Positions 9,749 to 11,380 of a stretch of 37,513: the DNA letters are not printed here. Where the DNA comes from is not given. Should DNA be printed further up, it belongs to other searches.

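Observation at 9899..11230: Single-gene HIRAN / zinc-ribbon / TM2 fusion in the lysogeny-side accessory slot: candidate DNA-end sensor joined to a membrane effector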

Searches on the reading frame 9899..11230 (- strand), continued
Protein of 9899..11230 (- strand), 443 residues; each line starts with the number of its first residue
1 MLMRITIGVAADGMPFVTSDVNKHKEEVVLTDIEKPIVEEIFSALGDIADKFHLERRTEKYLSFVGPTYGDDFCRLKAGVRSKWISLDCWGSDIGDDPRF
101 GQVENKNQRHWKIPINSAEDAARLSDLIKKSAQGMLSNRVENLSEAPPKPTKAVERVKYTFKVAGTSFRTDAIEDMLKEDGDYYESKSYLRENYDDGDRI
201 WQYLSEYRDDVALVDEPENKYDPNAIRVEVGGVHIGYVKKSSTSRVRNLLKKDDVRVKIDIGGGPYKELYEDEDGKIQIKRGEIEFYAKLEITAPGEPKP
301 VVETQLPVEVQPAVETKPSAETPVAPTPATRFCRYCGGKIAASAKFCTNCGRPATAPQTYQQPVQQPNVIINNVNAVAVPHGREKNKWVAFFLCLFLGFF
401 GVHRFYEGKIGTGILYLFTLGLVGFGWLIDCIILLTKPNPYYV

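Call 19: search_solved_structures(query=window:9899-11230:-, max_evalue=1, show_alignments=3)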
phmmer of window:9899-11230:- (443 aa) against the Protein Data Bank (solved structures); distinct sequences matched with E-value up to 1: 6.
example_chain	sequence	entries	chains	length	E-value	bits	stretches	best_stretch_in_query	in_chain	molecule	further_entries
2mzn_A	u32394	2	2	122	0.1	14.8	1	206-247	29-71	Helicase-like transcription factor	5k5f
4xzf_A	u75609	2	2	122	0.11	14.7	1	207-247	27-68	Helicase-like transcription factor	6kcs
5bnh_A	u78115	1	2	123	0.11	14.7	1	206-247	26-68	Helicase-like transcription factor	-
4s0n_A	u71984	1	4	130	0.12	14.6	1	206-247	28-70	Helicase-like transcription factor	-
4xzg_A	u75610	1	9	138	0.12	14.5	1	206-246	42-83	Helicase-like transcription factor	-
3l8u_A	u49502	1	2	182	0.51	12.5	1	184-243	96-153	Putative rRNA methylase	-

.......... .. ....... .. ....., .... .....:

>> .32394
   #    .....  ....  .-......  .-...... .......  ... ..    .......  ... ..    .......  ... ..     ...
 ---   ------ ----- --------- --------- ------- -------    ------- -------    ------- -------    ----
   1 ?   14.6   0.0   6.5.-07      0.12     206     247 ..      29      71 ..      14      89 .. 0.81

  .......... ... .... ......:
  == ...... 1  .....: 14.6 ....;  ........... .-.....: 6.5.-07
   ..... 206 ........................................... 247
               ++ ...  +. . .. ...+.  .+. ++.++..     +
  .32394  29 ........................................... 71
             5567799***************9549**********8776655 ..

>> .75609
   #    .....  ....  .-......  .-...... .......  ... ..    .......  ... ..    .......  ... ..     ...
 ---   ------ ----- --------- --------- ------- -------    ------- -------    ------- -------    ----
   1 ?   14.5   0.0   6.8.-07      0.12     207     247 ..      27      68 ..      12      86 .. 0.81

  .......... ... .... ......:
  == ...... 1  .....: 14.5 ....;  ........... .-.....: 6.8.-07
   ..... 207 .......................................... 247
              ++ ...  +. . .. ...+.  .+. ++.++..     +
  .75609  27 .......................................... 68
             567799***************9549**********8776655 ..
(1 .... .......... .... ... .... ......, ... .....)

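Call 24: get_annotated_region(hit=H1, flank=3500)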
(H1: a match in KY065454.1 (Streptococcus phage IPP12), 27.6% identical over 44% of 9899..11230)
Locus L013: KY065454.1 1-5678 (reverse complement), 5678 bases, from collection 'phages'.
description: Streptococcus phage IPP12, complete genome.
organism: Streptococcus phage IPP12 (NCBI taxid 1916153)
taxonomy: Viruses; Duplodnaviria; Heunggongvirae; Uroviricota; Caudoviricetes
host: Streptococcus pneumoniae 1_2; source: -; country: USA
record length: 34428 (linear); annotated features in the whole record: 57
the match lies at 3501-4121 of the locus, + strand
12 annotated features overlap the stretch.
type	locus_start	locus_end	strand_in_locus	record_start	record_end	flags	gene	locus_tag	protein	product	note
CDS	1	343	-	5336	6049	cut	-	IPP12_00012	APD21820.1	hypothetical protein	gp15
CDS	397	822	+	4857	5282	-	-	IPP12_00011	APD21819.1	hypothetical protein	-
CDS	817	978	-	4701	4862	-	-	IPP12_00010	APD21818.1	hypothetical protein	-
CDS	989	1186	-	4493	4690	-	-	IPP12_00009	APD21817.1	hypothetical protein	gp9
CDS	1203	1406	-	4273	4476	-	-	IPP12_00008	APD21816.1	putative DNA binding protein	-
CDS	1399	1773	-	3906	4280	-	-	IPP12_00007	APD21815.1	hypothetical protein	-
CDS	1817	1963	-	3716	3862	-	-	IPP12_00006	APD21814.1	hypothetical protein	-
CDS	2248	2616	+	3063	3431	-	-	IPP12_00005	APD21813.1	transcriptional regulator, Cro/CI family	-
CDS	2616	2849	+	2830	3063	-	-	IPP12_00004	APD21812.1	hypothetical protein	-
CDS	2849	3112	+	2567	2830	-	-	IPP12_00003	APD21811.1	plasmid stabilization system protein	-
CDS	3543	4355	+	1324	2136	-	-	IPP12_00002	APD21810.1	hypothetical protein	-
CDS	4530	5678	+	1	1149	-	-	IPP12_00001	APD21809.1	integrase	-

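Call 25: get_annotated_region(hit=H10, flank=3500)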
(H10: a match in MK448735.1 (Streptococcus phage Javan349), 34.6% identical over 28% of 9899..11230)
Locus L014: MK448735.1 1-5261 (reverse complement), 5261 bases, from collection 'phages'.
description: Streptococcus phage Javan349, complete genome.
organism: Streptococcus phage Javan349 (NCBI taxid 2548119)
taxonomy: Viruses; Duplodnaviria; Heunggongvirae; Uroviricota; Caudoviricetes; Trabyvirinae
host: Streptococcus oralis ATCC_49296; source: -; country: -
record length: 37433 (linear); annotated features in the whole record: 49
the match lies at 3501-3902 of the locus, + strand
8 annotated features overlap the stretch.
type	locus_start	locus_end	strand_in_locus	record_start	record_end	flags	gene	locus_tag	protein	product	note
CDS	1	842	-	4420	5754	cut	-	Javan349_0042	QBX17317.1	replicative DNA helicase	-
CDS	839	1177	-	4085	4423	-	-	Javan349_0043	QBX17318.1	hypothetical protein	-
CDS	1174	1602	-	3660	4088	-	-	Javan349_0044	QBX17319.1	hypothetical protein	-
CDS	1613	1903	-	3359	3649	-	-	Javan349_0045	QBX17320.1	hypothetical protein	-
CDS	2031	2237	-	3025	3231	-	-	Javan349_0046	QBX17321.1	Cro/CI family transcriptional regulator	-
CDS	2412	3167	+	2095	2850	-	-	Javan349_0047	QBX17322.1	pleiotropic regulator of exopolysaccharide synthesis, competence and biofilm formation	Pleiotropic regulator of exopolysaccharide synthesis, competence and biofilm formation Ftr, XRE family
CDS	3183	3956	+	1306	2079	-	-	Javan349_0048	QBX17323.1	hypothetical protein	-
CDS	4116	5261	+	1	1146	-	-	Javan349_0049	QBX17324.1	integrase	integrase: site-specific recombinase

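Call 32: search_protein_families(library=ncbifam, proteins=[window:9899-11230:-], max_evalue=0.01)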
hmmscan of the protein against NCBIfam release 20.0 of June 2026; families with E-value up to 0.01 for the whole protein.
window:9899-11230:- (443 aa): 0 families

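Call 34: predict_structure(alignment_id=A1)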
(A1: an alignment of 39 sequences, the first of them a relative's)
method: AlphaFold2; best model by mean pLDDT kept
length: 441 residues; sequences in the alignment: 39
mean_pLDDT: 64.4   pTM: 0.39
mean pLDDT of the five models: 64.4, 64.1, 63.9, 63.4, 60.5
residues with pLDDT >= 90: 113; 70-90: 66; 50-70: 122; < 50: 140
segments of 3 or more residues with pLDDT < 50: 1-24, 89-106, 134-150, 298-326, 354-383, 402-407, 435-441
pLDDT, mean of each block of 10 residues (from residue 1): 29 31 59 68 68 65 55 53 54 43 47 57 59 47 39 85 92 91 91 89 93 90 94 94 93 93 94 92 95 65 35 32 50 79 79 44 31 32 56 59 47 53 58 52 40
secondary structure, 60 per line:
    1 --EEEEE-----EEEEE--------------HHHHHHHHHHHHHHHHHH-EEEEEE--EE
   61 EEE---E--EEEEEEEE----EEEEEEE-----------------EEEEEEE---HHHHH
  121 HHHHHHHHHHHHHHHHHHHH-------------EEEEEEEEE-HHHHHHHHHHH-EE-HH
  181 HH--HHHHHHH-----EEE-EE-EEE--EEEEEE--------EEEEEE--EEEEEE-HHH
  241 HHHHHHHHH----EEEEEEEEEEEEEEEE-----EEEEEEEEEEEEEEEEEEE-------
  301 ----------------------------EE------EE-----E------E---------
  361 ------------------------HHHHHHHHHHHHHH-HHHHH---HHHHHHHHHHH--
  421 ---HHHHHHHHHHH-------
elements in order: E3-7 E13-17 H32-49 E51-56 E59-63 E70-77 E82-88 E106-112 H116-140 E154-162 H164-174 H179-182 H185-191 E197-199 E204-206 E209-214 E223-228 E231-236 H238-249 E254-269 E275-293 H385-398 H400-404 H408-418 H424-434

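Call 39: fold_search(model_id=the predicted structure, library=pdb)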
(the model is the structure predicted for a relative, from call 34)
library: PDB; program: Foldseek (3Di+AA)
matches with E <= 10: 506; with E <= 0.001: 2
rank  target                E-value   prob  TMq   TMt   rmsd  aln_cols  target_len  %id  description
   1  3k2y_D                8.8e-04  1.00  0.13  0.50  11.8       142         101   17  Crystal structure of protein lp_0118 from Lactobacillus plantarum,northeast structural genomics consortium target LpR9 (released 2009-11-17)
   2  3k2y_C                9.3e-04  1.00  0.13  0.49  11.9       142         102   17  Crystal structure of protein lp_0118 from Lactobacillus plantarum,northeast structural genomics consortium target LpR9 (released 2009-11-17)
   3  4s0n_D                1.0e-03  1.00  0.15  0.45  10.9       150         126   13  Crystal Structure of HLTF HIRAN Domain bound to DNA (released 2015-05-27)
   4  4s0n_C                1.3e-03  1.00  0.14  0.44  11.1       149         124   15  Crystal Structure of HLTF HIRAN Domain bound to DNA (released 2015-05-27)
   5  4xzg_H                1.6e-03  1.00  0.15  0.46  10.0       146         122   12  Crystal structure of HIRAN domain of human HLTF (released 2015-04-15)
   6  3k2y_A                2.2e-03  1.00  0.15  0.52  10.4       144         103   15  Crystal structure of protein lp_0118 from Lactobacillus plantarum,northeast structural genomics consortium target LpR9 (released 2009-11-17)
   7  4xzf_A                2.3e-03  1.00  0.14  0.45  10.6       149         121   15  Crystal structure of HIRAN domain of human HLTF in complex with DNA (released 2015-04-15)
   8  3k2y_B                2.4e-03  1.00  0.13  0.48  11.8       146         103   16  Crystal structure of protein lp_0118 from Lactobacillus plantarum,northeast structural genomics consortium target LpR9 (released 2009-11-17)
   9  4xzg_C                3.0e-03  1.00  0.14  0.43  10.8       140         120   13  Crystal structure of HIRAN domain of human HLTF (released 2015-04-15)
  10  4xzg_A                4.5e-03  1.00  0.14  0.46  10.0       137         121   14  Crystal structure of HIRAN domain of human HLTF (released 2015-04-15)
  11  6n4v_A                2.2e-02  0.10  0.08  0.12  21.3       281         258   10  CryoEM structure of Leviviridae PP7 WT coat protein dimer capsid (PP7PP7-WT) (released 2019-04-03)
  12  6cx2                  2.6e-02  0.09  0.08  0.13  19.3       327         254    8  S177G Mutant of Yeast PCNA (released 2018-04-11)
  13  8hfr_Pv               5.7e-02  0.21  0.10  0.18  23.2       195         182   12  NPC-trapped pre-60S particle (released 2023-04-12)
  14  1kaf_D                6.0e-02  0.99  0.17  0.62   3.6       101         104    7  DNA Binding Domain Of The Phage T4 Transcription Factor MotA (AA105-211) (released 2001-11-21)
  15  3a1j_C                8.0e-02  0.06  0.09  0.12  19.5       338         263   10  Crystal structure of the human Rad9-Hus1-Rad1 complex (released 2009-06-02)
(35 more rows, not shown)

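Call 51: find_encoding_contigs(protein=P0057, flank=6000, max_places=3)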
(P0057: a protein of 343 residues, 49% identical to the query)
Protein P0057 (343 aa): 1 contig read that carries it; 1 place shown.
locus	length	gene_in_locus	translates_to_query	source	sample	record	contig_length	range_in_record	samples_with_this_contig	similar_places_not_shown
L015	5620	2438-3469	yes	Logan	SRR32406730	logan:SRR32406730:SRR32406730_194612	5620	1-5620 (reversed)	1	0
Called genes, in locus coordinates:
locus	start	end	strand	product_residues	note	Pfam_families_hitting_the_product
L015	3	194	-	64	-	?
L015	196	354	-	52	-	-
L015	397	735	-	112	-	PF01381:HTH_3 (faint)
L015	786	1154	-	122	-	-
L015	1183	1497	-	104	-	-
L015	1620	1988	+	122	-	PF13443:HTH_26 (faint)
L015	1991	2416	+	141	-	PF06114:Peptidase_M78 (weak)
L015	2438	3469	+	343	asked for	PF09397:FtsK_gamma, PF04471:Mrr_cat, PF22722:NA-iREase1, PF13156:Mrr_cat_2 (weak), PF05154:TM2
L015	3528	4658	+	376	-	PF28530:DUF8426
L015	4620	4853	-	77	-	-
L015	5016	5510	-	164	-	-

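Call 52: find_encoding_contigs(protein=P0043, flank=6000, max_places=2)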
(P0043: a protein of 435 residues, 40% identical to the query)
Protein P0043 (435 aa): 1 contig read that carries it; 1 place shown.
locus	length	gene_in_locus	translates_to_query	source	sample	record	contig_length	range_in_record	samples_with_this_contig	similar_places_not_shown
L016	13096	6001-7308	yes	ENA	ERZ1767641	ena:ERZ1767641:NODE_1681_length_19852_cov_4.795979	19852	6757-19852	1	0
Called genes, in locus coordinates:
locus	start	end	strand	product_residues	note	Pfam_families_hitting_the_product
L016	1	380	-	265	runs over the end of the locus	PF02086:MethyltransfD12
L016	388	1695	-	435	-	PF00772:DnaB, PF13481:AAA_25, PF03796:DnaB_C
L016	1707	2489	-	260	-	PF13730:HTH_36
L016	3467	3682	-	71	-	-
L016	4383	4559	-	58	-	-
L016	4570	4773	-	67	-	-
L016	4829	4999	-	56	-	-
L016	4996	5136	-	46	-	-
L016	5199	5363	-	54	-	-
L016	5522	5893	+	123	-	PF01381:HTH_3, PF13560:HTH_31 (weak)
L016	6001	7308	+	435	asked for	PF08797:HIRAN (weak), PF05154:TM2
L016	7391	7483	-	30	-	-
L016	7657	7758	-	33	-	-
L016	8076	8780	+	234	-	-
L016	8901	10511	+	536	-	PF00239:Resolvase, PF07508:Recombinase, PF13408:Zn_ribbon_recom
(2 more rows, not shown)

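Call 53: find_encoding_contigs(protein=P0067, flank=6000, max_places=2)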
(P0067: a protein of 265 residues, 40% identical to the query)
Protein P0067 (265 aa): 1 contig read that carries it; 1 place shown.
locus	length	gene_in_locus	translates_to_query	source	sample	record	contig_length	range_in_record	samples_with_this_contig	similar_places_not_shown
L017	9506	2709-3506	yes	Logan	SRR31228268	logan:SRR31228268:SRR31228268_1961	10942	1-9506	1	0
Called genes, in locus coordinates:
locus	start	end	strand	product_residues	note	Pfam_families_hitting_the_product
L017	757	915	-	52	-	PF21847:DUF6906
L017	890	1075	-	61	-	-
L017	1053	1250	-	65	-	-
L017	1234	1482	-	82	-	-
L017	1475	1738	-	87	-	-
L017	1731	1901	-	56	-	-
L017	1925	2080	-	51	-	-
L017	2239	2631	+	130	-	PF01381:HTH_3, PF12844:HTH_19 (weak), PF13443:HTH_26 (weak)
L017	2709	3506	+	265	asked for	PF08797:HIRAN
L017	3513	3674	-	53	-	-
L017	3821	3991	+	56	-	-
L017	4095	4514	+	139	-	PF13384:HTH_23 (weak), PF01381:HTH_3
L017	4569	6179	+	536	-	PF00239:Resolvase, PF07508:Recombinase, PF13408:Zn_ribbon_recom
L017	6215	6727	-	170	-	-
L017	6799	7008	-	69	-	-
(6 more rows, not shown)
